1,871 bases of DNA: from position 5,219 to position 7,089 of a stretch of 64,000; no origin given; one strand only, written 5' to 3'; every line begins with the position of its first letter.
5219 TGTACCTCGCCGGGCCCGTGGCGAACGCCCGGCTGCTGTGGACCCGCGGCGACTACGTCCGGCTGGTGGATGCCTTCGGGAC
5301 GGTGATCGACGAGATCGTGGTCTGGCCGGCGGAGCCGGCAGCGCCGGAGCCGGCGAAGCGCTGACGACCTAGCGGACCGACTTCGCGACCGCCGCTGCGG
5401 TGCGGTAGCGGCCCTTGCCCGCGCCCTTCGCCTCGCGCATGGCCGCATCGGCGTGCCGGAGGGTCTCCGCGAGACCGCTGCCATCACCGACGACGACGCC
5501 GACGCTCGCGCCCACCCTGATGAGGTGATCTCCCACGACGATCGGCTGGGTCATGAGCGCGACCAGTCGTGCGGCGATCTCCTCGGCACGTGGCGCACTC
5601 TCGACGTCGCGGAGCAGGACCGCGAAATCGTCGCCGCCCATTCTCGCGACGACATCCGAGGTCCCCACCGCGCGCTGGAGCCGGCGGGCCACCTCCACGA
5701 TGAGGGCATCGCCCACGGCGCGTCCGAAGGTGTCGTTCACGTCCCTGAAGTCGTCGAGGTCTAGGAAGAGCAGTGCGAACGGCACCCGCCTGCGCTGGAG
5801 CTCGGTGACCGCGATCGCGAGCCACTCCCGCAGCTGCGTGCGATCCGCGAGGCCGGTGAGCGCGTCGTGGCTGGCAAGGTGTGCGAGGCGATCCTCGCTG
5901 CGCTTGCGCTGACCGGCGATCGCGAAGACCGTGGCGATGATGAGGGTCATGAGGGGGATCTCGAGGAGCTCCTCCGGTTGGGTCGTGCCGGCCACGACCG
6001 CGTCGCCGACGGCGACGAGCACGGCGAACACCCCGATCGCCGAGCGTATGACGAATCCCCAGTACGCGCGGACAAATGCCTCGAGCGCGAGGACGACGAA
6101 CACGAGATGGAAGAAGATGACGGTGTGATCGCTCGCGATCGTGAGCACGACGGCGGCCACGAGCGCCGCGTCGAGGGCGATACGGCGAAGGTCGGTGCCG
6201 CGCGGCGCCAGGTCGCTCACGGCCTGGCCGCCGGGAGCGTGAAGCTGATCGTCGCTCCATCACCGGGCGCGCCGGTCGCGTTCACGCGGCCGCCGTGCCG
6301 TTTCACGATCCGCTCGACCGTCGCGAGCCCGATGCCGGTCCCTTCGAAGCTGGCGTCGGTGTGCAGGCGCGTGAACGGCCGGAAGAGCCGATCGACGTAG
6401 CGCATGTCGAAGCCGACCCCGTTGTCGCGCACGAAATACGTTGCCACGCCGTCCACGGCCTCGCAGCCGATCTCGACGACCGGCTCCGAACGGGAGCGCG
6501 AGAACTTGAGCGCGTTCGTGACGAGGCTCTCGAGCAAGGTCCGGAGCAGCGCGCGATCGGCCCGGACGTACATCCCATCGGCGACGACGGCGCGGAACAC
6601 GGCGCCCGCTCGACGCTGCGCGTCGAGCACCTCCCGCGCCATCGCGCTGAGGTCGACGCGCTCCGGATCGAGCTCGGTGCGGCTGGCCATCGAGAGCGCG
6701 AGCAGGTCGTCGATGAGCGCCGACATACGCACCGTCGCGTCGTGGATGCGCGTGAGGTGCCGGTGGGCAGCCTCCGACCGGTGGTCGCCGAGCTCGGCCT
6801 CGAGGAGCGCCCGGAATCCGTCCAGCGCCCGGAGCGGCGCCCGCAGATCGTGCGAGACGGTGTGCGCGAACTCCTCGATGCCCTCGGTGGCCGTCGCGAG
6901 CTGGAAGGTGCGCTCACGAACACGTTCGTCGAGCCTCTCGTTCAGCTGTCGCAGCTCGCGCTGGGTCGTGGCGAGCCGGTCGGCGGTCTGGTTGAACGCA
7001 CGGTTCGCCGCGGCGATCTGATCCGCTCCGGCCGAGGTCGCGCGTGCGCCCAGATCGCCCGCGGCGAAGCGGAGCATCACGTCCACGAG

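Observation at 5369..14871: Seven consecutive signalling genes fused into one translationally coupled operon (2 HKs, 3 RRs, EAL-REC, GGDEF)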

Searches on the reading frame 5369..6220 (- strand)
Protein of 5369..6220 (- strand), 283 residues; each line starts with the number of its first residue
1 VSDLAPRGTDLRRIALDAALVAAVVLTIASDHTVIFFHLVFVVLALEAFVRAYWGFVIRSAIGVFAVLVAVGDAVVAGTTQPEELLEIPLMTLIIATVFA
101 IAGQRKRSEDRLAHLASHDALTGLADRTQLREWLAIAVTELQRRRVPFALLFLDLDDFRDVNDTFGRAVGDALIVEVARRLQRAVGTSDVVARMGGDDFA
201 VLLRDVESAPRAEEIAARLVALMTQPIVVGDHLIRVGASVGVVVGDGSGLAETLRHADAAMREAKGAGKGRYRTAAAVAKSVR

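Call 5: search_protein_families(library=pfam, proteins=[window:5369-6220:-], max_evalue=0.01)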
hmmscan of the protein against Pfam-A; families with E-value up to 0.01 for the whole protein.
window:5369-6220:- (283 aa): 1 family
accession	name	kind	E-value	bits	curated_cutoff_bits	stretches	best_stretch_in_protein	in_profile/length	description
PF00990.26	GGDEF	-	3.9e-39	134.4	23.8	1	116-270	1-160/161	Diguanylate cyclase, GGDEF domain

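Call 27: search_protein_families(library=ncbifam, proteins=[window:5369-6220:-], max_evalue=0.001)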
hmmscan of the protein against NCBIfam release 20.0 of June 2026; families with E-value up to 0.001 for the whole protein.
window:5369-6220:- (283 aa): 22 families
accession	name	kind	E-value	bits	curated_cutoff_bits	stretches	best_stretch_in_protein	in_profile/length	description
NF007423.1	PRK09966.1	equivalog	3.9e-44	151.1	325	1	105-265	228-390/390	diguanylate cyclase DgcN/YfiN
NF045675.1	PhdiestaseDibA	equivalog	2.7e-36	125.1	980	1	98-272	185-361/623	phosphodiesterase DibA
TIGR00254.1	GGDEF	domain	1.3e-35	122.6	37.4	1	112-274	1-166/168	diguanylate cyclase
NF007298.0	PRK09776.1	equivalog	4.3e-35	120.9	1135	1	109-273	677-843/1111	diguanylate cyclase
NF053781.1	cdiGMPphdstlr2612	equivalog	2.3e-33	115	1600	1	107-273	831-1000/1268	Tlr1612 family c-di-GMP phosphodiesterase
NF007474.0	PRK10060.1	equivalog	2.4e-32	112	782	1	101-274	223-394/663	cyclic di-GMP phosphodiesterase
NF038266.1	diguan_SiaD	equivalog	7.5e-32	110.7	290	1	109-271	87-251/252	biofilm regulation diguanylate cyclase SiaD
NF007380.0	PRK09894.1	equivalog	5e-30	104.9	256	1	112-272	125-284/296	diguanylate cyclase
NF007135.0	PRK09581.1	equivalog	2.9e-27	95.6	474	1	111-273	287-453/457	PleD family two-component system response regulator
NF051473.1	DigCycDgcsShew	equivalog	2.1e-26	93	400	1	111-274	130-290/291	diguanylate cyclase DgcS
NF008467.0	PRK11359.1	equivalog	1.6e-25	89.2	857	1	94-272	354-528/800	oxygen-sensing cyclic-di-GMP phosphodiesterase DosP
NF007599.0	PRK10245.1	equivalog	3.8e-23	81.6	402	1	63-276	153-371/371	diguanylate cyclase AdrA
NF052458.1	PhdiestGepA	equivalog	8.8e-22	77.1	1200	1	92-266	401-570/840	phosphodiesterase GepA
NF011955.1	PRK15426.1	equivalog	8.2e-21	73.8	408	1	112-268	394-554/564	cellulose biosynthesis regulator diguanylate cyclase DgcQ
NF040885.1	diguan_DgcJ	equivalog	2.4e-20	72.8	500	1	109-265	334-486/493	diguanylate cyclase DgcJ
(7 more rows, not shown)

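Call 43: search_solved_structures(query=window:5369-6220:-, max_evalue=1e-10, show_alignments=5)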
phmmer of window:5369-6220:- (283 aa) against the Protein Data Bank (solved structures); distinct sequences matched with E-value up to 1e-10: 46.
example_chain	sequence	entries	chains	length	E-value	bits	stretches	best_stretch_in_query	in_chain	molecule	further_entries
3icl_A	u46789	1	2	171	3.3e-27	98.5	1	119-273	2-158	EAL/GGDEF domain protein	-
4rnh_A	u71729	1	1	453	1.1e-26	96.8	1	111-274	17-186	Motility regulator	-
4rnf_A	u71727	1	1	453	1.2e-26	96.7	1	111-274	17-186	Motility regulator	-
5m3c_A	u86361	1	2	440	2.2e-26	95.8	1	117-272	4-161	Diguanylate cyclase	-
7a7e_A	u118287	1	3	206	1.9e-25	92.8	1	110-275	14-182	Diguanylate cyclase TpbB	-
4yme_A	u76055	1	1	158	5.7e-25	91.2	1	116-269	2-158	sensory box/GGDEF family protein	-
5xgb_A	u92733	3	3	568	2.9e-24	88.9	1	106-272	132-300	Uncharacterized protein | Uncharacterized protein PA0861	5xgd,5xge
4iob_A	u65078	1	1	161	6.4e-21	77.9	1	121-275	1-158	Diguanylate cyclase TpbB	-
4urs_A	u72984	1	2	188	9.4e-21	77.4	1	111-265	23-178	DIGUANYLATE CYCLASE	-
7e6g_A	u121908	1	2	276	2.3e-19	72.8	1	114-273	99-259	Putative GGDEF domain protein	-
4urg_A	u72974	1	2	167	6.5e-19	71.3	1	118-266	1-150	DIGUANYLATE CYCLASE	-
4urq_U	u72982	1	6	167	2.3e-18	69.5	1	119-266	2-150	DIGUANYLATE CYCLASE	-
3i5c_A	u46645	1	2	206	3e-17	65.9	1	110-271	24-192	Fusion of General control protein GCN4 and WSPR response regulator protein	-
5euh_A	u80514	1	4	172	3.5e-17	65.7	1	117-276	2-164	Putative GGDEF domain membrane protein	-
9t28_A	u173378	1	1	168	5.8e-17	65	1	117-271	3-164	diguanylate cyclase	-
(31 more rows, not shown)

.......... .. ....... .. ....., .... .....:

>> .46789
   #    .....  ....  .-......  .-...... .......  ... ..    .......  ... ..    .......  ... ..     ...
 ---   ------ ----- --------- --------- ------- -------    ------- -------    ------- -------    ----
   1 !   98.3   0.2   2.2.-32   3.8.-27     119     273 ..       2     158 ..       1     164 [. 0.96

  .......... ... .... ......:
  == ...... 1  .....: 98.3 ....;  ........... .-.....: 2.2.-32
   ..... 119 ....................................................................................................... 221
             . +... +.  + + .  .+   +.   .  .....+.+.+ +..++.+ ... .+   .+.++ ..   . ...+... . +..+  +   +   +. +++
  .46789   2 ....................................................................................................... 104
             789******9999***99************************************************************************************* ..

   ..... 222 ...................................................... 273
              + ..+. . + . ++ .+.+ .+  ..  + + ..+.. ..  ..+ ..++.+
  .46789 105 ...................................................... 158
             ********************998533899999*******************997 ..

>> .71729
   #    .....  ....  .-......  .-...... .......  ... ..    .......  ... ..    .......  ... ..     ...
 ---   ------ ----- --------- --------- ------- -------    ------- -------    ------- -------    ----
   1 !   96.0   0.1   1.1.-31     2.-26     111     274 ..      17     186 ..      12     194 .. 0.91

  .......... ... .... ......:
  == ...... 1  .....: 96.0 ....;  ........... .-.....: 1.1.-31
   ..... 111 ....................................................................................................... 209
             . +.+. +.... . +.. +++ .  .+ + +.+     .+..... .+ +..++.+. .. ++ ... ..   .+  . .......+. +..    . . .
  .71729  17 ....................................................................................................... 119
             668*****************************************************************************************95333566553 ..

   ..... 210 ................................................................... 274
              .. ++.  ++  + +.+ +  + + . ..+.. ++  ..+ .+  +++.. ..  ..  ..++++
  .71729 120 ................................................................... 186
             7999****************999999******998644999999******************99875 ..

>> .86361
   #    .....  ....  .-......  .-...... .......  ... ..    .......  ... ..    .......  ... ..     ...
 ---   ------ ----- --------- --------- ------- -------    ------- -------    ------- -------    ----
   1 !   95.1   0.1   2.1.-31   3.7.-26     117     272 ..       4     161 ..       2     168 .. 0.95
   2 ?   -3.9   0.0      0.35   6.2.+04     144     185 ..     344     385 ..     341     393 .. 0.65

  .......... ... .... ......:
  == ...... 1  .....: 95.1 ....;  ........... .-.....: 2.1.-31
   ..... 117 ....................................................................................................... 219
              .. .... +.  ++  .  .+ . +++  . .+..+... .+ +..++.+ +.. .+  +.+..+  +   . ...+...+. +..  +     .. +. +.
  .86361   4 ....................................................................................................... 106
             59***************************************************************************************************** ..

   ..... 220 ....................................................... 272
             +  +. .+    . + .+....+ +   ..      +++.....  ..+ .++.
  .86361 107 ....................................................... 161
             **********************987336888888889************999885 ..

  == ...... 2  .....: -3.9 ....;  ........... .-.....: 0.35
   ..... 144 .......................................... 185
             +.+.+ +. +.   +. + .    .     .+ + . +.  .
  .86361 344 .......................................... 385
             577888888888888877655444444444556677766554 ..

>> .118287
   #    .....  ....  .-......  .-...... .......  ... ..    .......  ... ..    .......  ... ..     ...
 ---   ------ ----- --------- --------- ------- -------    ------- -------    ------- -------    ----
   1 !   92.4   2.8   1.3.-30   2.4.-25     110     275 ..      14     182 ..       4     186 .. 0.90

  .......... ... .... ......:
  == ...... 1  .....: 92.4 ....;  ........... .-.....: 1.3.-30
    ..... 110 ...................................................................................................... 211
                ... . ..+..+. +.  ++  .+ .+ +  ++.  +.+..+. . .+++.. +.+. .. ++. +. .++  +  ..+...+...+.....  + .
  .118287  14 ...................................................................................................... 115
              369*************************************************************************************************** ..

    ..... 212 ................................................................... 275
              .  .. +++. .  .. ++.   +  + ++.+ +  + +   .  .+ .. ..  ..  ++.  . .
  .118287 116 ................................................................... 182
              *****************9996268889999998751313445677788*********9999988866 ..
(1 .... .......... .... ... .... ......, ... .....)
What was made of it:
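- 5369..6220 (-): G7: 4-TM protein with an atypical GGDEF domain (motif GGDDF, guanine-contact Asn changed to Asp, no RxxD I-site). Its GTG overlaps the HK2 stop (GTGA). Alignment to solved GGDEF domains (call 43).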

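Call 60: find_encoding_contigs(protein=window:5369-6220:-, flank=10000, max_places=6)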
Protein window:5369-6220:- (283 aa): 4 contigs read that carry it; 4 places shown.
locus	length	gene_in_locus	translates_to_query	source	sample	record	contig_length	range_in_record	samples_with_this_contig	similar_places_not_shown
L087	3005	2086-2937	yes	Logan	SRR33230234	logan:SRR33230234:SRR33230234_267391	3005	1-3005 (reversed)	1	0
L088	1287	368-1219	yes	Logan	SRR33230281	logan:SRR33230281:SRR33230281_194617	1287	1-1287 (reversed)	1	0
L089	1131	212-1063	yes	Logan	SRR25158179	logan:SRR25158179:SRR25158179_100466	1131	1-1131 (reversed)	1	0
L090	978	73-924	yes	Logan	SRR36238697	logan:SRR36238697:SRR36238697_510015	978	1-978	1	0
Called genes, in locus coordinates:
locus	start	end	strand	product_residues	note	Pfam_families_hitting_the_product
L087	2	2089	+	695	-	?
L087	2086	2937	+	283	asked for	PF00990:GGDEF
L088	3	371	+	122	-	?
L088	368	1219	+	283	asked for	PF00990:GGDEF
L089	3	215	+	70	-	?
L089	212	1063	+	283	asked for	PF00990:GGDEF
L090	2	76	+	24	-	?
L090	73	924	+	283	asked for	PF00990:GGDEF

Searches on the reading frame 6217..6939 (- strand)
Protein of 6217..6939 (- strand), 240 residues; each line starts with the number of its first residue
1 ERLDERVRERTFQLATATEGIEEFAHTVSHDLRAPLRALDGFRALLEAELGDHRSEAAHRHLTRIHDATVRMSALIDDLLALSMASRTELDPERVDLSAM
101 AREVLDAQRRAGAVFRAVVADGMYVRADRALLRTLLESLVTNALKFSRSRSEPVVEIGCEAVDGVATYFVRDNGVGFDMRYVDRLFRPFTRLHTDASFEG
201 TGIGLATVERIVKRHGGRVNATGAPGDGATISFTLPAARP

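Call 84: search_solved_structures(query=window:6217-6939:-, max_evalue=1e-10, show_alignments=0)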
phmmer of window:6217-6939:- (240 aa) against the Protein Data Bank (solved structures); distinct sequences matched with E-value up to 1e-10: 35.
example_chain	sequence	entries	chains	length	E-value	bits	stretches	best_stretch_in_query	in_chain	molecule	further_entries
8f71_A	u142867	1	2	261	3.1e-38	135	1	5-238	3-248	Histidine kinase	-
6azr_A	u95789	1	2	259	2.1e-21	80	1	22-237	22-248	Sensor histidine kinase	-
4jas_A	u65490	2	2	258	2.9e-21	79.5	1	22-237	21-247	Histidine kinase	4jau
5uht_A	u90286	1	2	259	7.6e-21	78.2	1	22-237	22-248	Sensor histidine kinase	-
2c2a_A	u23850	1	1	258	7.6e-21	78.2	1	22-237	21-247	SENSOR HISTIDINE KINASE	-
3dge_A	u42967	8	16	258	7.6e-21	78.2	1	22-237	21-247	Sensor protein | Histidine kinase | Sensor histidine kinase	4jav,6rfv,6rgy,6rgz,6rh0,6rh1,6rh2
6rh7_A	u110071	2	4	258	1.9e-19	73.6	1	22-237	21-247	Sensor histidine kinase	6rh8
9ys3_A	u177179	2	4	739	5.4e-18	68.8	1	14-236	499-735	Bacteriophytochrome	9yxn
8uph_A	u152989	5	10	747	5.5e-18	68.8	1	14-236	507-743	Bacteriophytochrome (Light-regulated signal transduction histidine kinase)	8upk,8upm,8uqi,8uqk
4biu_A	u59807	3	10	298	8.5e-17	64.9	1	23-237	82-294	SENSOR PROTEIN CPXA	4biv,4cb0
4biw_A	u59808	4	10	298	9e-17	64.8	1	24-237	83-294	SENSOR PROTEIN CPXA | Sensor histidine kinase CpxA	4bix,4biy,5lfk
4q20_A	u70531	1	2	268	5.5e-16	62.3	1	5-237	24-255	Sensor protein DivL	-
4biz_A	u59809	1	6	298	1.1e-15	61.3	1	24-237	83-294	SENSOR PROTEIN CPXA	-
4i5s_A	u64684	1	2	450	3.1e-15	59.8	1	24-236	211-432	Putative histidine kinase CovS; VicK-like protein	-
8u4x_A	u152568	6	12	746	3.7e-15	59.6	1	17-238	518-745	histidine kinase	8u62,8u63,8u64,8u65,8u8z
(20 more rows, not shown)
